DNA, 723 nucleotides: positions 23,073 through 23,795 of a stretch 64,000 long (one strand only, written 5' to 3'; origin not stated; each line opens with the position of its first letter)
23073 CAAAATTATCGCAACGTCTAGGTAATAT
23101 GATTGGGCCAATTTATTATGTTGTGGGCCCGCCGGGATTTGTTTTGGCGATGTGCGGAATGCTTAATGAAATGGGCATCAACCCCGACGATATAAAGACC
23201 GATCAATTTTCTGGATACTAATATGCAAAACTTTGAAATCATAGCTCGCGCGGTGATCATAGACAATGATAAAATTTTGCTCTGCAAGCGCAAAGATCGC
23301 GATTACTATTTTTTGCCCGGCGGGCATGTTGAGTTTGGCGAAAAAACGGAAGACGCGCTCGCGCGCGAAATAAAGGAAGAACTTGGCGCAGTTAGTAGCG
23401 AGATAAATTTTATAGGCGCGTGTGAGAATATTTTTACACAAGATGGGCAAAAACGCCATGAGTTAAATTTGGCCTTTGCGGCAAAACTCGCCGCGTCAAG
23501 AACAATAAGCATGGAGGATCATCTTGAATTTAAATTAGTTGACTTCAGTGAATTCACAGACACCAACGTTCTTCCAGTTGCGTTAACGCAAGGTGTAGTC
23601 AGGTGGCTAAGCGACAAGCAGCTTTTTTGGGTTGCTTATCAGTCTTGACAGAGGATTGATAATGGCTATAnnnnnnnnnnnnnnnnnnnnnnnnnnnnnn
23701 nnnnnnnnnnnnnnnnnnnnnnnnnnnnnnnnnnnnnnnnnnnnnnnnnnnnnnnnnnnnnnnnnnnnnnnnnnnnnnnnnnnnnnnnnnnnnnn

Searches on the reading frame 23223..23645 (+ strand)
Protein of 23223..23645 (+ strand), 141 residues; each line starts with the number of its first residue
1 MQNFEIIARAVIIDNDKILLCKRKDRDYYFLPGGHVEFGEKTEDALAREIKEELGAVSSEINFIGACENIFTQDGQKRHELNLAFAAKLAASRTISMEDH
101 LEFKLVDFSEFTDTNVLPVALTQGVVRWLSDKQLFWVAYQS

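Call 46: search_protein_families(library=pfam, proteins=[window:23223-23645:+], max_evalue=0.00001)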
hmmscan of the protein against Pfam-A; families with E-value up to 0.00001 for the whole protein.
window:23223-23645:+ (141 aa): 1 family
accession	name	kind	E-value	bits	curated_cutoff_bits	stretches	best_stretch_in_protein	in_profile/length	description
PF00293.34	NUDIX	-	7.3e-15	55.6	21.1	1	8-111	5-118/134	NUDIX domain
